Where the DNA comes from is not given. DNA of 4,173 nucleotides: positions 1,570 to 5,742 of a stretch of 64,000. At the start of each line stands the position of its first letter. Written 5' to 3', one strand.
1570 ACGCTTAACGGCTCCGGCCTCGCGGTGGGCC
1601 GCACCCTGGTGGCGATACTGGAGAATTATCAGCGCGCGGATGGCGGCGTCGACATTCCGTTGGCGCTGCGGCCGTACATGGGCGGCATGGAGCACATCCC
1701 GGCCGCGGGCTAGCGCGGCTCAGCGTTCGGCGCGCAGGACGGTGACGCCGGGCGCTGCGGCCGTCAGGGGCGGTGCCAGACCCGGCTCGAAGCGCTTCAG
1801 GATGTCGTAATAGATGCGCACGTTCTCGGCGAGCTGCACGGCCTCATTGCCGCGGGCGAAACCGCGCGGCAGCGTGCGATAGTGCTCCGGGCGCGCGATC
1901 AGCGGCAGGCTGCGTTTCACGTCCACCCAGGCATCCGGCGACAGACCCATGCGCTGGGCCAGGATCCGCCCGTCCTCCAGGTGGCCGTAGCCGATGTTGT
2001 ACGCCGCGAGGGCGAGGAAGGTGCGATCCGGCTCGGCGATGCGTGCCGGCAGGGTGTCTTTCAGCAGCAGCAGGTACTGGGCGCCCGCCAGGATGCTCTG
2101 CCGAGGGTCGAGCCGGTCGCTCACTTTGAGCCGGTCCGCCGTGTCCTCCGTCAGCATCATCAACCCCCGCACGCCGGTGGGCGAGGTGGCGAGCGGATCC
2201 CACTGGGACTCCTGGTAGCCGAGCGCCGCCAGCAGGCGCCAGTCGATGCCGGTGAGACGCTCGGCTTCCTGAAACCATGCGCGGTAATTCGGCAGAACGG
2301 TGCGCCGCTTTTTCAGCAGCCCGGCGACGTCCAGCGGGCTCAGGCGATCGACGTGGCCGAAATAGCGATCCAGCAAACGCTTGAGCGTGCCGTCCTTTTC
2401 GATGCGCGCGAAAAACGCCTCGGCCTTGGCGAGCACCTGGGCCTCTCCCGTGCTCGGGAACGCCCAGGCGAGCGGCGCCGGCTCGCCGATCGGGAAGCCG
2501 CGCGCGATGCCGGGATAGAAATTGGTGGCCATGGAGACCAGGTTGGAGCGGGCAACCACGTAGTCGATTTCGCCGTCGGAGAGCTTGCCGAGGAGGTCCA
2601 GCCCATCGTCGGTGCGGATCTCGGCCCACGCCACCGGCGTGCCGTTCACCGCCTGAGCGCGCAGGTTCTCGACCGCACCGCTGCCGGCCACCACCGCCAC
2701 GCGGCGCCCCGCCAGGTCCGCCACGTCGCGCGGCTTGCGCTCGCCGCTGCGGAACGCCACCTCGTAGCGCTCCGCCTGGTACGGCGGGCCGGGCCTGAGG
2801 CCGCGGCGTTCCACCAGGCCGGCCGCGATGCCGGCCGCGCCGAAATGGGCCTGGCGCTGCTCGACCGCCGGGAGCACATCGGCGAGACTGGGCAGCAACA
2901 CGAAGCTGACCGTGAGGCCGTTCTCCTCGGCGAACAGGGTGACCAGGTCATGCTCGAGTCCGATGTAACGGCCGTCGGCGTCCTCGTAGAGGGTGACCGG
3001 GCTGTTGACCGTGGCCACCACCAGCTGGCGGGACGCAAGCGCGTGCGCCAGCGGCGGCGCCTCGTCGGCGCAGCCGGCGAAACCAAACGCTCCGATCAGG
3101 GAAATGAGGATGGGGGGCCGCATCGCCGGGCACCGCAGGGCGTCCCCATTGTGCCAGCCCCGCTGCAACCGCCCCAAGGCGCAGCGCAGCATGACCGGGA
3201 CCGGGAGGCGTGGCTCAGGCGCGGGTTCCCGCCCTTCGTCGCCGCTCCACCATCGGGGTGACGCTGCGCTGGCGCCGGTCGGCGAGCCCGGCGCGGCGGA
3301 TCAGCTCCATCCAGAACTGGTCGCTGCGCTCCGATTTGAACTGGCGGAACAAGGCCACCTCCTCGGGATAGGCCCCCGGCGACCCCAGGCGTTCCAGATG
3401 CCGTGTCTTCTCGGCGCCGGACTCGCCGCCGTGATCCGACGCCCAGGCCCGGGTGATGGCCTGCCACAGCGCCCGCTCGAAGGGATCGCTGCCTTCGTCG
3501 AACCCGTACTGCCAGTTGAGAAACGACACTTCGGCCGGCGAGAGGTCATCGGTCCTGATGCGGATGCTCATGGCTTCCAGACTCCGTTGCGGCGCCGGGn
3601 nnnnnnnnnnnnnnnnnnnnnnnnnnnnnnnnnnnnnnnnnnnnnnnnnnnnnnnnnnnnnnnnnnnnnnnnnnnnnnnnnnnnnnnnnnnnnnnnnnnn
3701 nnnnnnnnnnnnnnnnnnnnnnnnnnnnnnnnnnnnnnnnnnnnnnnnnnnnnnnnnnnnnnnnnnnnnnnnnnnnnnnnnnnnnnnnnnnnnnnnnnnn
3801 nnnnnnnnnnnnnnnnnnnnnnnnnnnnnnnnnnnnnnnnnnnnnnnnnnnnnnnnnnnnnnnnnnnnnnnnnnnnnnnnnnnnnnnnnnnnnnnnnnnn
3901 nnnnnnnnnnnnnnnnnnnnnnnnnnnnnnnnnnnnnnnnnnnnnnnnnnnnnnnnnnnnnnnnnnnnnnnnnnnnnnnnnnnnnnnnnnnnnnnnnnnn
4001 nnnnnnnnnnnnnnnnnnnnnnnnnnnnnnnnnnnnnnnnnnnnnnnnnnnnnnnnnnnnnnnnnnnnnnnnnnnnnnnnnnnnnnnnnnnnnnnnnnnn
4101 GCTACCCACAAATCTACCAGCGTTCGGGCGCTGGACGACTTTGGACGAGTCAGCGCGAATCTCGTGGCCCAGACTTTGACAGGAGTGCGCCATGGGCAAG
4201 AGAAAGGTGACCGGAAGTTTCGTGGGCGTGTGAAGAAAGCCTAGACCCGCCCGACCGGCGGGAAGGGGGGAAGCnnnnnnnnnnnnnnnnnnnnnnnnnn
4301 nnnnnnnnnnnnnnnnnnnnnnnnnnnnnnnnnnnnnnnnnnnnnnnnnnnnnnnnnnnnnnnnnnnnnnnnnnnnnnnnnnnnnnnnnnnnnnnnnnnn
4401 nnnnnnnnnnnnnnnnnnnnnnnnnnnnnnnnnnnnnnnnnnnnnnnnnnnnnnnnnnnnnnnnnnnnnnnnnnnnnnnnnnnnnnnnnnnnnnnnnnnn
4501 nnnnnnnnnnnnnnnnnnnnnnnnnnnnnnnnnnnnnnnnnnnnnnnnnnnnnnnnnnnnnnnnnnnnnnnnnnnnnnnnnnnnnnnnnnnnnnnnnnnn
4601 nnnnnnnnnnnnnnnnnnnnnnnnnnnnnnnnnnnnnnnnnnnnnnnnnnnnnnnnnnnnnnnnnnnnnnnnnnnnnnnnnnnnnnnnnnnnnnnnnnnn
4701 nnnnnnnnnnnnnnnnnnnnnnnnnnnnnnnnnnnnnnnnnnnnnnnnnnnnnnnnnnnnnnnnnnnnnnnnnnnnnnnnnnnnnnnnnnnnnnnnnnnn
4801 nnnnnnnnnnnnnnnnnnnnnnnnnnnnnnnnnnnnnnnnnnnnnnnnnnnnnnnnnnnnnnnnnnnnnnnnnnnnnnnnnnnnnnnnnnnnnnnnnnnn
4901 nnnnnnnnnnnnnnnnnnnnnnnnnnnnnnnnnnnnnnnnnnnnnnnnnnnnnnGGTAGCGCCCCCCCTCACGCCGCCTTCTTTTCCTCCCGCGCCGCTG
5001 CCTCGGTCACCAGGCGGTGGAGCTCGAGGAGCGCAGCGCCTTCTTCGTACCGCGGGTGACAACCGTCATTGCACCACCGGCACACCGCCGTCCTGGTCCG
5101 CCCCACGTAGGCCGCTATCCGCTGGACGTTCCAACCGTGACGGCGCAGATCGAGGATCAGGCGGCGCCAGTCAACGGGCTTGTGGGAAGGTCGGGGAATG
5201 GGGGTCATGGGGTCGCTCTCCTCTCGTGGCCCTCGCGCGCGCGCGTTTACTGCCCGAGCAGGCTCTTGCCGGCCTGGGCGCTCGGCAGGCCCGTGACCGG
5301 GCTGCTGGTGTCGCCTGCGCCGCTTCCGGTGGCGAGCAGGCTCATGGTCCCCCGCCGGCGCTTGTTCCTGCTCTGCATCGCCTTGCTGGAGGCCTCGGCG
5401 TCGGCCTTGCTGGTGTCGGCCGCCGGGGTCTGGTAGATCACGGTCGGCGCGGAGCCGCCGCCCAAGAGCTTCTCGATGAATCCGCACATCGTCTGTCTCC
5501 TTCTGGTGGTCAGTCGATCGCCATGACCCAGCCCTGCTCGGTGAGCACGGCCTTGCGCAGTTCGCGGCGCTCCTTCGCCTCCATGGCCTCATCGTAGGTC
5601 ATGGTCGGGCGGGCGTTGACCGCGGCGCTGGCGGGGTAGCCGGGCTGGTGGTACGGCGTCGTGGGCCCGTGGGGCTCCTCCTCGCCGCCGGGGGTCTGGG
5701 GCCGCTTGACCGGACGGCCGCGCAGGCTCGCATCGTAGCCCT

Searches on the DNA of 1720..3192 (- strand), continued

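Call 81: search_rna_families(sources=[L088, L159, L144, L100, L143, L114, L147, L157, L193, L196, L002, L042, L061, L221, L128], threshold=gathering)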
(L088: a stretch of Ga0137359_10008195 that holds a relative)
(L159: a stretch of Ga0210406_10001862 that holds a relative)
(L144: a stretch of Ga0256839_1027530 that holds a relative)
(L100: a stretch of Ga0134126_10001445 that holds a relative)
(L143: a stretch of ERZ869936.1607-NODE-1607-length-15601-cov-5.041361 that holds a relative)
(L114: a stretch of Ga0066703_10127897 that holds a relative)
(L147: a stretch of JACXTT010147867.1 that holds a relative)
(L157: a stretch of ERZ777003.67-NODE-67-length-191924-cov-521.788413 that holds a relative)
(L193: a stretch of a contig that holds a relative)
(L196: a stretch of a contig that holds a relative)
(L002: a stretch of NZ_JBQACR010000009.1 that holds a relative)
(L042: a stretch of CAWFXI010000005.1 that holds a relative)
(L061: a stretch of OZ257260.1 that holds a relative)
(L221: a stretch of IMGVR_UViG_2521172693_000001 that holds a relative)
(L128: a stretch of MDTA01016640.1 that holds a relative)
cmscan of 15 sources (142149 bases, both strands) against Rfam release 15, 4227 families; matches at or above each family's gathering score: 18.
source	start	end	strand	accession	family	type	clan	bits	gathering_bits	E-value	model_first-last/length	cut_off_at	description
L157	5413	5509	-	RF00169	Bacteria_small_SRP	Gene;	CL00003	65.9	40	5.1e-12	1-97/97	no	Bacterial small signal recognition particle RNA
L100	4393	4489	+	RF00169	Bacteria_small_SRP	Gene;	CL00003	65.1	40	9e-12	1-97/97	no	Bacterial small signal recognition particle RNA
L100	13316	13403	+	RF00005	tRNA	Gene; tRNA;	CL00001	64.3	29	2.6e-11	1-71/71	no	tRNA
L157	933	1021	-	RF00005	tRNA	Gene; tRNA;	CL00001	63.1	29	5.5e-11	1-71/71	no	tRNA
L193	1196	1282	+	RF00005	tRNA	Gene; tRNA;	CL00001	61.7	29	1.4e-10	1-71/71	no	tRNA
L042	5766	5852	-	RF00005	tRNA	Gene; tRNA;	CL00001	60.8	29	2.4e-10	1-71/71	no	tRNA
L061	5768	5854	-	RF00005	tRNA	Gene; tRNA;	CL00001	60.2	29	3.4e-10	1-71/71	no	tRNA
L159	3833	3920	-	RF00005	tRNA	Gene; tRNA;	CL00001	59.7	29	4.7e-10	1-71/71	no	tRNA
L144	959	1046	+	RF00005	tRNA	Gene; tRNA;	CL00001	59.1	29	7e-10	1-71/71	no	tRNA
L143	1851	1940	-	RF00005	tRNA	Gene; tRNA;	CL00001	58.2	29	1.2e-09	1-71/71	no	tRNA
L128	231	318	+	RF00005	tRNA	Gene; tRNA;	CL00001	57.6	29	1.8e-09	1-71/71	no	tRNA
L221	10595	10728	+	RF00391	RtT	Cis-reg;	-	54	45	2.2e-07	1-130/130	no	RtT RNA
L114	38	127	+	RF00005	tRNA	Gene; tRNA;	CL00001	53.8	29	2e-08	1-71/71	no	tRNA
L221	10227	10357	+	RF00391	RtT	Cis-reg;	-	53.8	45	2.5e-07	1-130/130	no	RtT RNA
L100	4131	4220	+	RF00005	tRNA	Gene; tRNA;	CL00001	52.1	29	5.9e-08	1-71/71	no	tRNA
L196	13254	13343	-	RF00005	tRNA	Gene; tRNA;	CL00001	50.2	29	1.9e-07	1-71/71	no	tRNA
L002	5110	5199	-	RF00005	tRNA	Gene; tRNA;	CL00001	48.6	29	5.3e-07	1-71/71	no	tRNA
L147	70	155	+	RF00005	tRNA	Gene; tRNA;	CL00001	47.9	29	8.6e-07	1-71/71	no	tRNA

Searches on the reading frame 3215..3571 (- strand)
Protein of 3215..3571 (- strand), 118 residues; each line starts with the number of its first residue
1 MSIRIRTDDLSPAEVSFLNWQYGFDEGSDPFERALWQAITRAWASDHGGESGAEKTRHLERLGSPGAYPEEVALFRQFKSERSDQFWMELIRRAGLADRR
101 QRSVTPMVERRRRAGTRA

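Call 7: search_protein_families(library=pfam, proteins=[window:3215-3571:-], max_evalue=0.001)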
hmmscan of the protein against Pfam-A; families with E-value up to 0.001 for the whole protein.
window:3215-3571:- (118 aa): 0 families

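Call 10: find_encoding_contigs(protein=window:3215-3571:-, flank=3000, max_places=10)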
Protein window:3215-3571:- (118 aa): 1 contig read that carries it; 1 place shown.
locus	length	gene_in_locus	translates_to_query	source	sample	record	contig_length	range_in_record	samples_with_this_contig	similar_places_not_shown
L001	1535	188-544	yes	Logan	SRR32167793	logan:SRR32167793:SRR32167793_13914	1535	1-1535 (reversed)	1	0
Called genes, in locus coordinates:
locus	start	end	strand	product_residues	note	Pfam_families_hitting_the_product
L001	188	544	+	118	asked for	-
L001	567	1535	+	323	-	?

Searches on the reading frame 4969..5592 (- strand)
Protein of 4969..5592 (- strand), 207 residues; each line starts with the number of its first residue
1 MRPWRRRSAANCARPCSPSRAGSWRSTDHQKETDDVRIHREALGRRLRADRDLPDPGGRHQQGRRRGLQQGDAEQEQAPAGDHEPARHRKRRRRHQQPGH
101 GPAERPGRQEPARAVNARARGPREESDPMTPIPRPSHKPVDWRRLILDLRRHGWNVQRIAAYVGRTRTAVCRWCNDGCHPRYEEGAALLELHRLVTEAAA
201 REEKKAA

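Call 7: search_protein_families(library=pfam, proteins=[window:4969-5592:-], max_evalue=0.001)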
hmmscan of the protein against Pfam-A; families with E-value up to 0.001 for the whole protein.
window:4969-5592:- (207 aa): 1 family
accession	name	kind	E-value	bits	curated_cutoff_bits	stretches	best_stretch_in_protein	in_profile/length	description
PF13384.12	HTH_23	-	7.1e-07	29.3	24.6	1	140-173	4-37/50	Homeodomain-like domain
